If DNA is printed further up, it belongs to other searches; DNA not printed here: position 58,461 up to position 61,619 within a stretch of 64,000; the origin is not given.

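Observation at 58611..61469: Archaeal PolB carrying eukaryotic Pol-epsilon signature motifs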

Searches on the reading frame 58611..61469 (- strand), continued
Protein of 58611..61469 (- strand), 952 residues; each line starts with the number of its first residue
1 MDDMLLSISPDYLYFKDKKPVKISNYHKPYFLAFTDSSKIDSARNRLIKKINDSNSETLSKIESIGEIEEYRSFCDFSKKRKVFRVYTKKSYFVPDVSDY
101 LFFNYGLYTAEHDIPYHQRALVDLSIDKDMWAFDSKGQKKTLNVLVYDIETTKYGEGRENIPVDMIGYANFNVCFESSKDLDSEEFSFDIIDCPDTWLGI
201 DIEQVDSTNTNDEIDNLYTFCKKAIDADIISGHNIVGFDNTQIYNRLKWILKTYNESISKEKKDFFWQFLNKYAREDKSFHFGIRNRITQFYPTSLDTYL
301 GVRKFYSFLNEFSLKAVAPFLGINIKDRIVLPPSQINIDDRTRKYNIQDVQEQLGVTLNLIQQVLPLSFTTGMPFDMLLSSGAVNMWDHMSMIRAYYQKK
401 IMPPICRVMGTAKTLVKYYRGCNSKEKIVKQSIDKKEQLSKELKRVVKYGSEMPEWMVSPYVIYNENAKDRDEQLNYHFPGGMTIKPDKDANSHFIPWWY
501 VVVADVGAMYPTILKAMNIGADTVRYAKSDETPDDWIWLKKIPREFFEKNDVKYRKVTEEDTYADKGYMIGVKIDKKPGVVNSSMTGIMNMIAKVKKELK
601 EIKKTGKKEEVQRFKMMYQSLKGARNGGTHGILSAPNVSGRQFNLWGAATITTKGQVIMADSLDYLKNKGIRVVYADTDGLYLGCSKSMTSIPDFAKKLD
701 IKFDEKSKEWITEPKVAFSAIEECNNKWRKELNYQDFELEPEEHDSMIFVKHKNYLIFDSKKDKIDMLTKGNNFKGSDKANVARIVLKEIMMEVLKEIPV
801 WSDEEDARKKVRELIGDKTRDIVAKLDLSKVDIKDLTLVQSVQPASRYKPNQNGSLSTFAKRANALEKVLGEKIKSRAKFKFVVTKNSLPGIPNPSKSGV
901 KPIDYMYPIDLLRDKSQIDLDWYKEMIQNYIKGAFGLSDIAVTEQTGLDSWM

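Call 26: search_solved_structures(query=A1, max_evalue=1, show_alignments=0)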
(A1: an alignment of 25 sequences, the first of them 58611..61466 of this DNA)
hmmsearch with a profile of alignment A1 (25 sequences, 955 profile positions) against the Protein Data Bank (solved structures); distinct sequences matched with E-value up to 1: 65 (the best 60 are shown).
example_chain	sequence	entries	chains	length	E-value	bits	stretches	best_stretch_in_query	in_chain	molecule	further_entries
3cfo_A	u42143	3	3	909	1.3e-07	33.1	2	128-311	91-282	DNA polymerase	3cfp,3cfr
4j2e_A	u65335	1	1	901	1.6e-07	32.8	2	128-288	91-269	DNA polymerase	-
1clq_A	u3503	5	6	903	2.5e-07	32.1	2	128-311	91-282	PROTEIN (DNA POLYMERASE) | DNA POLYMERASE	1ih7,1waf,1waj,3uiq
4dtj_A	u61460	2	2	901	3.1e-07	31.8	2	502-697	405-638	DNA polymerase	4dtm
3qei_A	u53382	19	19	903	3.1e-07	31.8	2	502-697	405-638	DNA polymerase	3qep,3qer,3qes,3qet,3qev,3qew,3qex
3scx_A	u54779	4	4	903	3.1e-07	31.8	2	502-697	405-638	DNA polymerase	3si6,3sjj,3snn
3lds_A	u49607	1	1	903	3.5e-07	31.7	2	128-288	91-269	DNA-directed DNA polymerase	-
3ne6_A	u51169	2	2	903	3.7e-07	31.6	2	128-288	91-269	DNA polymerase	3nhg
3sq1_A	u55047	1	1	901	6.6e-07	30.7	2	128-288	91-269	DNA polymerase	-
3sq2_A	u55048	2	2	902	6.7e-07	30.7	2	128-288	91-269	DNA polymerase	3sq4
1ig9_A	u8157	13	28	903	6.7e-07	30.7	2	128-288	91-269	DNA POLYMERASE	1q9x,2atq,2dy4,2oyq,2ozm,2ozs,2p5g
1q9y_A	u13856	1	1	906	6.8e-07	30.7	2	128-288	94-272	DNA POLYMERASE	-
3l8b_A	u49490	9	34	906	6.8e-07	30.7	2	128-288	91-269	DNA polymerase | DNA-directed DNA polymerase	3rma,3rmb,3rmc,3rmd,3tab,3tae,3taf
7f4y_A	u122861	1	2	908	6.8e-07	30.7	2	128-288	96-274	DNA polymerase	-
4i9l_A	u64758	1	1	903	6.9e-07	30.7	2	128-288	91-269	DNA polymerase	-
3a2f_A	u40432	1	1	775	0.0021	19.2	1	57-174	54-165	DNA polymerase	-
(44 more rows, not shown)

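Call 32: find_encoding_contigs(protein=P0040, flank=10000, max_places=3)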
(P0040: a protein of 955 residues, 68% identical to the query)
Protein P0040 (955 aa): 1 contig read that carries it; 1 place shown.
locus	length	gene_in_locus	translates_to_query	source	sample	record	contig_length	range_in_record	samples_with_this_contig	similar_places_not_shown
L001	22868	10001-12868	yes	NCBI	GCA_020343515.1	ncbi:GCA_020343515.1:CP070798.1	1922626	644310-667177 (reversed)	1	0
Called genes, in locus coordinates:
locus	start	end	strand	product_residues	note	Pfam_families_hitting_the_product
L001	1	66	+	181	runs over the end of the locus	-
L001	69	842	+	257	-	-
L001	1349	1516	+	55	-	PF23477:zf_Tbcl_2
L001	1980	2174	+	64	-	PF00313:CSD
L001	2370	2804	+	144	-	PF00254:FKBP_C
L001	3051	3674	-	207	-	PF09297:Zn_ribbon_NUD (faint), PF12773:DZR, PF13240:Zn_Ribbon_1 (weak), PF13248:Zn_ribbon_3 (weak), PF24460:DUF7575 (faint), PF24463:DUF7577 (faint)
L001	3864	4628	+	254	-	PF01757:Acyl_transf_3 (faint), PF07786:HGSNAT_cat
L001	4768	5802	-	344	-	-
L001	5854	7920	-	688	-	PF05048:NosD, PF13229:Beta_helix, PF22352:K319L-like_PKD (faint), PF13229:Beta_helix, PF05048:NosD, PF18911:PKD_4, PF00801:PKD, PF18911:PKD_4, +1 more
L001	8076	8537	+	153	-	PF01467:CTP_transf_like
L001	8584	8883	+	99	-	-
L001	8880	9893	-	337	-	PF00850:Hist_deacetyl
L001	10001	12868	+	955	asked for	PF03104:DNA_pol_B_exo1, PF00136:DNA_pol_B (weak)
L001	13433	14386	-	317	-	PF01609:DDE_Tnp_1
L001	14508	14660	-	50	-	-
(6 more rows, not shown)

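Call 38: predict_structure(alignment_id=A1)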
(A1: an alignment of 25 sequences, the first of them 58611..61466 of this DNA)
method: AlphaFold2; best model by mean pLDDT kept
length: 951 residues; sequences in the alignment: 25
mean_pLDDT: 57.6   pTM: 0.40
mean pLDDT of the five models: 57.6, 55.8, 55.5, 52.7, 48.9
residues with pLDDT >= 90: 19; 70-90: 326; 50-70: 222; < 50: 384
segments of 3 or more residues with pLDDT < 50: 112-114, 129-132, 180-185, 194-197, 231-238, 277-311, 318-322, 328-425, 435-525, 532-542, 548-553, 561-590, 615-655, 751-753, 769-776, 937-951
pLDDT, mean of each block of 10 residues (from residue 1): 57 78 69 75 86 79 84 69 78 67 72 52 58 59 69 60 71 59 48 50 78 86 68 42 83 86 84 55 39 40 45 47 49 35 33 33 31 31 26 26 27 42 48 45 34 30 31 28 23 22 23 32 50 46 48 50 37 35 38 66 73 48 30 24 26 50 74 57 69 79 69 80 78 61 63 60 64 49 80 79 71 81 83 83 81 80 90 85 90 71 88 88 80 51 26 25
secondary structure, 60 per line:
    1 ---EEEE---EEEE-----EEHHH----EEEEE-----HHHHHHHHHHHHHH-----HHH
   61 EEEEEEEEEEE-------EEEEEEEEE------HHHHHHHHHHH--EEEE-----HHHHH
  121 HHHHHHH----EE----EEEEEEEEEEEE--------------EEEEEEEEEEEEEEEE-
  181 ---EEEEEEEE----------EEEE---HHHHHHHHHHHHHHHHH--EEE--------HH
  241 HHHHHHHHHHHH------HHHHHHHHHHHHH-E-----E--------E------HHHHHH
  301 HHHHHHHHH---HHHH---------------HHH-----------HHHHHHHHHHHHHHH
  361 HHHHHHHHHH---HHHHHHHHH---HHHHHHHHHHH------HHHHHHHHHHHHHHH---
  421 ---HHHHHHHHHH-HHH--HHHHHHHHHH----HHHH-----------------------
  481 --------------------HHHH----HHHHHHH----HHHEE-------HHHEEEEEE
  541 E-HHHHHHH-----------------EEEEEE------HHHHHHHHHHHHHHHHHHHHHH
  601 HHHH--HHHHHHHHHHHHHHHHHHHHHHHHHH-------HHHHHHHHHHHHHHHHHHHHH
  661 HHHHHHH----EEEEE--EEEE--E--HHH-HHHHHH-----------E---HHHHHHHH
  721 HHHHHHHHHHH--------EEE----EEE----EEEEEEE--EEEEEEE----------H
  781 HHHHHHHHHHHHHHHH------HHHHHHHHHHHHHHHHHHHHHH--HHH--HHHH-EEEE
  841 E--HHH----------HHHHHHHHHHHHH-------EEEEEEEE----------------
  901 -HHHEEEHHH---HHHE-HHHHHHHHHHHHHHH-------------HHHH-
elements in order (helices of 4 or more, strands of 3 or more residues): E4-7 E11-14 E29-33 H39-52 E61-71 E79-87 H94-104 E107-110 H116-127 E138-149 E164-179 E184-191 E202-205 H209-225 E228-230 H239-252 H259-271 H295-309 H313-316 H346-370 H374-382 H386-396 H403-417 H424-433 H440-449 H454-457 H501-504 H509-515 E535-541 H543-549 E567-572 H579-604 H607-632 H640-667 E672-676 E679-682 H692-697 H713-731 E740-742 E747-749 E754-760 E763-769 H780-796 H803-824 H832-835 E837-841 H857-869 E877-884 E905-907 H919-933 H947-950

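Call 41: search_protein_representatives(protein=window:58611-61469:-)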
Query: 952 residues. Proteins with E-value up to 0.001 (for the whole library): 135; up to 1e-10: 97; up to 1e-30: 60. The best 135 are listed.
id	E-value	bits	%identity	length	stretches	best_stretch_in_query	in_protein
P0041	0.0e+00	1520.2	69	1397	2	4-678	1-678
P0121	0.0e+00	1071.7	63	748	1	4-741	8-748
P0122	2.9e-277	938.8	49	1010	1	5-948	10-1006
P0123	2.0e-276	936.0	47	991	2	4-895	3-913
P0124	1.1e-272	923.7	47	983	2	432-951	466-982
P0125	8.4e-272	920.7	48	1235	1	5-941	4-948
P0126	6.3e-269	911.2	68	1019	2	627-952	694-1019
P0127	2.4e-266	902.6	47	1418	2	3-678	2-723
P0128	2.9e-266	902.4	58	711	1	248-951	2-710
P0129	1.5e-265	900.0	46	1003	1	3-952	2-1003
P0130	1.1e-257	874.0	46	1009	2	6-699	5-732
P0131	1.8e-251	853.5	44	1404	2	1-678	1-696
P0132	1.9e-226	770.7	44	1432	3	4-425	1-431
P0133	3.2e-219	746.7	43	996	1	64-939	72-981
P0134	2.6e-198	677.5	47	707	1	5-681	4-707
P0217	1.8e-10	55.9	29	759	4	562-690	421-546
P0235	5.1e-05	37.9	35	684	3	590-691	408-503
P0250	4.2e-04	34.8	27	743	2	550-686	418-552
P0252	7.2e-04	34.0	30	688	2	208-395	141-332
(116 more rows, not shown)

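Call 46: search_solved_structures(query=A2, max_evalue=10, show_alignments=0)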
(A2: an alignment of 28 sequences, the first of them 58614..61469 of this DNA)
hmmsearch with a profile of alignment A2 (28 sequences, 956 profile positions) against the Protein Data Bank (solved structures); distinct sequences matched with E-value up to 10: 99 (the best 60 are shown).
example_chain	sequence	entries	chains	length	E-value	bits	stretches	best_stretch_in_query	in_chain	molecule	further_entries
3a2f_A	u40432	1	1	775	6.3e-22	80.5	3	17-421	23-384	DNA polymerase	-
2jgu_A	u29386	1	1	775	4.4e-21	77.7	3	17-422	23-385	DNA POLYMERASE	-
4fm2_A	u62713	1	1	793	2e-19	72.2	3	19-174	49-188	DNA polymerase 1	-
4flt_A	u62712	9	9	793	2.1e-19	72.1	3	19-174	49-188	DNA polymerase 1 | Pyrococcus abyssi B family DNA polymerase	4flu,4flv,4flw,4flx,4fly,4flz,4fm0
5h12_A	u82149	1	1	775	2.9e-18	68.3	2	19-174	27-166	Deep Vent DNA Polymerase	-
1wns_A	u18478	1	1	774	1.2e-17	66.3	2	21-173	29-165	DNA POLYMERASE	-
4ahc_A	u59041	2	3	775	1.3e-17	66.2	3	17-421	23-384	DNA POLYMERASE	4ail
1wn7_A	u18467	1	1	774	1.4e-17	66.1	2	21-173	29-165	Family B DNA Polymerase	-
1tgo_A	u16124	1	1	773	1.1e-16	63.2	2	22-174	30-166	PROTEIN (THERMOSTABLE B DNA POLYMERASE)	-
2vwj_A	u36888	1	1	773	1.3e-16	62.8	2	22-173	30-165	DNA POLYMERASE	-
2xhb_A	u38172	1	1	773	2.1e-16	62.2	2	22-174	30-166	DNA POLYMERASE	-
6wya_A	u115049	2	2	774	4.4e-16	61.1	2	21-174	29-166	DNA polymerase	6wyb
1qqc_A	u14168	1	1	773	4.9e-16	61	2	25-174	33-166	DNA POLYMERASE II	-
4k8z_A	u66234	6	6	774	1.2e-15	59.7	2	21-173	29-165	DNA polymerase | DNA polymerase,DNA polymerase,DNA polymerase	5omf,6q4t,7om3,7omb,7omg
2vwk_A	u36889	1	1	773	1.5e-15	59.4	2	22-173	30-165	DNA POLYMERASE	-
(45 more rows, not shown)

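Call 48: search_solved_structures(query=P0252, max_evalue=0.001, show_alignments=1)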
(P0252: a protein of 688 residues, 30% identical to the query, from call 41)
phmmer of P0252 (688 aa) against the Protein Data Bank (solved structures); distinct sequences matched with E-value up to 0.001: 75 (the best 60 are shown).
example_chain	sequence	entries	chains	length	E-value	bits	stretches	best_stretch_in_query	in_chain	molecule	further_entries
2jgu_A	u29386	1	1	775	3.4e-23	84.9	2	392-583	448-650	DNA POLYMERASE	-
3a2f_A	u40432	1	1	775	2.1e-22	82.4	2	392-583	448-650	DNA polymerase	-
1tgo_A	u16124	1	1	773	2.2e-22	82.3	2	392-582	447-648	PROTEIN (THERMOSTABLE B DNA POLYMERASE)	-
1qqc_A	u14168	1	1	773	2.4e-22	82.1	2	392-579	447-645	DNA POLYMERASE II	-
7b07_A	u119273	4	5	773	6.4e-22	80.7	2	392-578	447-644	DNA polymerase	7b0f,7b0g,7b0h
7b08_A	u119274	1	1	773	8e-22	80.4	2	392-582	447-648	DNA polymerase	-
4ahc_A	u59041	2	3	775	9.3e-22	80.2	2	392-583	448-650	DNA POLYMERASE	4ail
7b06_A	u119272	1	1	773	1.4e-21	79.6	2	392-579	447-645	DNA polymerase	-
5h12_A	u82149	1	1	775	1.5e-21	79.5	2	392-576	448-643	Deep Vent DNA Polymerase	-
1wn7_A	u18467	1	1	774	1.5e-21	79.5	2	392-566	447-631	Family B DNA Polymerase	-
2vwk_A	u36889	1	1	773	1.7e-21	79.3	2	392-582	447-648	DNA POLYMERASE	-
2xhb_A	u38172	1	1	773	2e-21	79.1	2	392-582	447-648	DNA POLYMERASE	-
1d5a_A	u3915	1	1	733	2.2e-21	79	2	392-576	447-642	PROTEIN (DNA POLYMERASE)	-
2vwj_A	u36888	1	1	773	2.2e-21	78.9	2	392-582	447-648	DNA POLYMERASE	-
1wns_A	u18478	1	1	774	4.4e-21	78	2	392-566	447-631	DNA POLYMERASE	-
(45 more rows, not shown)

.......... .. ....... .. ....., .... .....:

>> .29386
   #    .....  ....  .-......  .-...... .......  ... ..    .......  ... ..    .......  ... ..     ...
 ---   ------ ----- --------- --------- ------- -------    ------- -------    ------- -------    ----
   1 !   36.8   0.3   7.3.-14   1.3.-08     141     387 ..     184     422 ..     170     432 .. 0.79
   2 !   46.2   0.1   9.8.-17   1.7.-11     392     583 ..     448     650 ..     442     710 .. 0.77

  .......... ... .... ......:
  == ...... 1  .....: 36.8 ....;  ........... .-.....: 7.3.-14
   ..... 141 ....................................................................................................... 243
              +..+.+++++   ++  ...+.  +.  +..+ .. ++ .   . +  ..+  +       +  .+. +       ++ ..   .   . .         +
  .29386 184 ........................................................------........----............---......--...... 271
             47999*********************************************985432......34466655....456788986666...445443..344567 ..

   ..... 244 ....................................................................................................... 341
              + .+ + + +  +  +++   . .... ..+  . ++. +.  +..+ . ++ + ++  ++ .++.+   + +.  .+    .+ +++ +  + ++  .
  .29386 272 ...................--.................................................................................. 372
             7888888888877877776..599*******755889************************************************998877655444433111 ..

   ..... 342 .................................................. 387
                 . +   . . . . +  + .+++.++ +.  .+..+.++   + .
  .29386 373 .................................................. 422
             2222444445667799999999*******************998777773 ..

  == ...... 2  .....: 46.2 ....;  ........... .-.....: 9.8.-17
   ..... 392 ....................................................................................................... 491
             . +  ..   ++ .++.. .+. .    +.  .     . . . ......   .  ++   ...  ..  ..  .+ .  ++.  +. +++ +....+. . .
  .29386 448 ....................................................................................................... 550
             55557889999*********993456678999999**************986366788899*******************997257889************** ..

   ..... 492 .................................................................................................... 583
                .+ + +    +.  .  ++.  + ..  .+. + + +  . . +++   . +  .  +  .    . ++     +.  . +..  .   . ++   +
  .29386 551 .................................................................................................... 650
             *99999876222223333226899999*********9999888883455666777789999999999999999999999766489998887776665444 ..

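Call 51: predict_structure(alignment_id=A2)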
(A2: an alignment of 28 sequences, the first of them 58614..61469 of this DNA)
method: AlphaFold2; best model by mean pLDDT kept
length: 952 residues; sequences in the alignment: 28
mean_pLDDT: 88.7   pTM: 0.82
mean pLDDT of the five models: 88.7, 88.5, 87.7, 87.3, 87.0
residues with pLDDT >= 90: 536; 70-90: 371; 50-70: 31; < 50: 14
segments of 3 or more residues with pLDDT < 50: 940-952
pLDDT, mean of each block of 10 residues (from residue 1): 87 95 96 91 93 87 96 89 96 95 95 94 95 96 97 79 95 96 93 90 93 96 97 95 95 90 96 89 77 95 83 87 88 84 95 95 95 92 87 94 87 89 90 89 92 89 88 83 84 94 90 91 90 94 89 92 91 93 92 90 86 88 83 61 82 91 93 90 93 88 77 93 95 89 93 91 85 72 90 93 93 91 88 85 84 84 88 77 90 78 86 87 89 73 39 33
secondary structure, 60 per line:
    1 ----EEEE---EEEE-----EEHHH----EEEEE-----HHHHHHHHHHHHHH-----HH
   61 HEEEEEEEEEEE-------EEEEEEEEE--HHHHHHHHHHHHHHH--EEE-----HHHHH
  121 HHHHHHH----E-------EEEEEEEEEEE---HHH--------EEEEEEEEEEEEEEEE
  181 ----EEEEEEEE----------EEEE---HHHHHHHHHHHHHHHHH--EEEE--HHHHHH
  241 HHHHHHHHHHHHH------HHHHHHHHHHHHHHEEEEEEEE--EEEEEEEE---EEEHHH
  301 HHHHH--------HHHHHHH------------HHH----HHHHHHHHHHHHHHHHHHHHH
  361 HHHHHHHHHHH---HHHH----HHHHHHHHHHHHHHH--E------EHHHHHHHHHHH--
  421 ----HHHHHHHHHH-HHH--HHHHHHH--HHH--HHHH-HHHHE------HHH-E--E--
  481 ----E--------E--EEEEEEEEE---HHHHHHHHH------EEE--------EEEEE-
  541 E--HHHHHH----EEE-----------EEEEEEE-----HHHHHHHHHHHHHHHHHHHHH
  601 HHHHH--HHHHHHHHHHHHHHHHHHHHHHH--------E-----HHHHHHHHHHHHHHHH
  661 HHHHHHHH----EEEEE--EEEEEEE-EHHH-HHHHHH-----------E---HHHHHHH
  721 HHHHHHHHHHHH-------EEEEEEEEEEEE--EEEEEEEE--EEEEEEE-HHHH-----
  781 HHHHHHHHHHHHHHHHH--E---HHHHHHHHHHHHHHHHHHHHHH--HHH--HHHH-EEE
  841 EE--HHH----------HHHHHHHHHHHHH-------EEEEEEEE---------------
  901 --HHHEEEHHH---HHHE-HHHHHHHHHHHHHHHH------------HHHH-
elements in order (helices of 4 or more, strands of 3 or more residues): E5-8 E12-15 E30-34 H40-53 E62-72 E80-88 H91-105 E108-110 H116-127 E140-150 E165-180 E185-192 E203-206 H210-226 E229-232 H235-253 H260-273 E274-281 E284-291 E295-297 H298-305 H314-320 H340-371 H375-378 H383-397 H408-418 H425-434 H441-447 H455-458 H460-463 E497-505 H509-517 E524-526 E535-539 H544-549 E554-556 E568-574 H580-605 H608-630 H645-668 E673-677 E680-686 H693-698 H714-732 E740-751 E754-761 E764-770 H772-775 H781-797 H804-825 H833-836 E838-842 H858-870 E878-885 E906-908 H920-935 H948-951
